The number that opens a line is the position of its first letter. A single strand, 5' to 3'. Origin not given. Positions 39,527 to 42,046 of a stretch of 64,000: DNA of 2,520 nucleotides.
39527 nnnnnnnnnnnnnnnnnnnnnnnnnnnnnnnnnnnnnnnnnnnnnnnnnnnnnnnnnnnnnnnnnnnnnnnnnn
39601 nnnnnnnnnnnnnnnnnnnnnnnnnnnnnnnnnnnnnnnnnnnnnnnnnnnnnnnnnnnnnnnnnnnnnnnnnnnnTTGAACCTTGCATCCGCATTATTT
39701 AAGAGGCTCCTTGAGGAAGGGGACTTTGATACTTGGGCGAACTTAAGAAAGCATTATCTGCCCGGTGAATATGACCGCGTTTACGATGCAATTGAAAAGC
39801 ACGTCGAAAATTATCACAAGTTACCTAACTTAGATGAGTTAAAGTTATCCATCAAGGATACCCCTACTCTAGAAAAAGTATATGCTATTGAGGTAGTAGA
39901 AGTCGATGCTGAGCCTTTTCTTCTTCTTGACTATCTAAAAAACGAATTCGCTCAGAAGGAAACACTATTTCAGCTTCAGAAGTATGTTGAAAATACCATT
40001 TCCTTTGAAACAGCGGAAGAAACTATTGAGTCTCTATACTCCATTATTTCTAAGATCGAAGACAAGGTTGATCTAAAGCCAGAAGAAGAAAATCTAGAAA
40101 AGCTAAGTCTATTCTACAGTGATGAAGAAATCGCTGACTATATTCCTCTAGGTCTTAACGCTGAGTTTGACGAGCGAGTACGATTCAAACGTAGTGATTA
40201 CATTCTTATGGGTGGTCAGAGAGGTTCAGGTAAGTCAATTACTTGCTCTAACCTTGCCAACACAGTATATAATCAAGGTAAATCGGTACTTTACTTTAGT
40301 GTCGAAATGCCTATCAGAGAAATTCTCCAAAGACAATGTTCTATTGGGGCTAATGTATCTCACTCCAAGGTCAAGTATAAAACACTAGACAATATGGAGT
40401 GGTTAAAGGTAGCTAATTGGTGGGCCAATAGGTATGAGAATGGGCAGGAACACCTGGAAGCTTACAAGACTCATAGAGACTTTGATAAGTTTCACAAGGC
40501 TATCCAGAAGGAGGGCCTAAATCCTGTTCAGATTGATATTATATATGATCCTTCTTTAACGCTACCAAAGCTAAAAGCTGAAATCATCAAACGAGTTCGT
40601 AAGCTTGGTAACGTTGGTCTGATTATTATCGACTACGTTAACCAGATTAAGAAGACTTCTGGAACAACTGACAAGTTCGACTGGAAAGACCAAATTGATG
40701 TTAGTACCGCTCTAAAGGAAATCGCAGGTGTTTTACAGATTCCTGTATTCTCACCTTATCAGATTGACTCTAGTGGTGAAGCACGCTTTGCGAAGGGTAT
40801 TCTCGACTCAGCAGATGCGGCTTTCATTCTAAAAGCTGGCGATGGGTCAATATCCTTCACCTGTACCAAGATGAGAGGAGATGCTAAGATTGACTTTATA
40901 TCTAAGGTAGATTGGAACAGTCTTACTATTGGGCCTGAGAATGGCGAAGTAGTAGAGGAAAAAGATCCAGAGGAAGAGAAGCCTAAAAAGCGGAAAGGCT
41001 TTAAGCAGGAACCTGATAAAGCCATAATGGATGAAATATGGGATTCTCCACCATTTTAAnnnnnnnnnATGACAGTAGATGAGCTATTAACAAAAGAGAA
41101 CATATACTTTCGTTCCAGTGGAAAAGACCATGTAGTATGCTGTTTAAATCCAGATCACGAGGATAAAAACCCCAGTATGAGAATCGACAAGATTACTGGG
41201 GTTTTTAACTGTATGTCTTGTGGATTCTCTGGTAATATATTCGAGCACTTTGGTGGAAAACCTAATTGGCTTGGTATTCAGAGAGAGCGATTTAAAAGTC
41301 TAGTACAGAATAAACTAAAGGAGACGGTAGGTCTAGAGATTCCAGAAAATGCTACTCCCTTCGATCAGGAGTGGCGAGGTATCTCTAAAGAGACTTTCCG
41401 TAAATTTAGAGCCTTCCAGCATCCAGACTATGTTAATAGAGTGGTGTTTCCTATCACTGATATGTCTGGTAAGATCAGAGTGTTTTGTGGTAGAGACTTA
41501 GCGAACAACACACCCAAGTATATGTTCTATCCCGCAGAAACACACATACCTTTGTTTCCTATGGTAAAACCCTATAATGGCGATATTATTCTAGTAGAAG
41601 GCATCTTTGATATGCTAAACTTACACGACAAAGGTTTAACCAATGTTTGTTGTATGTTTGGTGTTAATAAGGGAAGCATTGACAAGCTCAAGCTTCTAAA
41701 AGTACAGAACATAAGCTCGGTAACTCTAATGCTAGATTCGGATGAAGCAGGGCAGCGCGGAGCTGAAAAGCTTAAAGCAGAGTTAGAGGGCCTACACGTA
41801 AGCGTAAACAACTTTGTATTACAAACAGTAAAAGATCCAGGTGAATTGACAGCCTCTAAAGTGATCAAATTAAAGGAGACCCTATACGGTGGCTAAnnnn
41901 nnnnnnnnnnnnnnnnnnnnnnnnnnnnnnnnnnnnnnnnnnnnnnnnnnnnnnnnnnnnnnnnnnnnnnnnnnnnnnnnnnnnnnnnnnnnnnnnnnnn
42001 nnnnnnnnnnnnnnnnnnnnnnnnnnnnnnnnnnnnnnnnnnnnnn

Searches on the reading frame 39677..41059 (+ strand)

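Call 44: search_protein_families(library=phrogs, proteins=[window:39677-41059:+], max_evalue=0.00001)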
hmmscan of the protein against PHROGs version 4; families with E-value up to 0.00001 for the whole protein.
window:39677-41059:+ (460 aa): 3 families
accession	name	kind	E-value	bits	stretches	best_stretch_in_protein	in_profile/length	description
phrog_19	-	DNA, RNA and nucleotide metabolism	4.7e-37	129.1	1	3-443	163-599/621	DnaB-like replicative helicase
phrog_243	-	DNA, RNA and nucleotide metabolism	2.3e-13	50.7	1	166-359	28-187/273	DnaB-like replicative helicase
phrog_239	-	DNA, RNA and nucleotide metabolism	4.6e-09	36.8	1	170-350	355-504/801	DNA primase/helicase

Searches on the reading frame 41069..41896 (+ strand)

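Call 87: search_protein_families(library=pfam, proteins=[window:41069-41896:+], max_evalue=0.001)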
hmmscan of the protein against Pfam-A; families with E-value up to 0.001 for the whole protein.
window:41069-41896:+ (275 aa): 6 families
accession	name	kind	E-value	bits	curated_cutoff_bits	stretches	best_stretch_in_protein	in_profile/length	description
PF13155.12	Toprim_2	-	1.7e-12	48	22.1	1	174-259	1-86/88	Toprim-like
PF13662.12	Toprim_4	-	1e-10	42.1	25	1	173-246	3-81/85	Toprim domain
PF01807.25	Zn_ribbon_DnaG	-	1e-08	35.3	24.9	1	9-61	20-70/98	CHC2 zinc finger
PF13362.12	Toprim_3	-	6.7e-06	26.9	27.2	1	173-246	2-74/95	Toprim domain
PF08275.17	DNAG_N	-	7.9e-06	26.4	26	1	121-153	75-108/128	DNA primase catalytic core, N-terminal domain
PF01751.28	Toprim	-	0.00026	21.5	23.1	0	173-240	2-81/96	Toprim domain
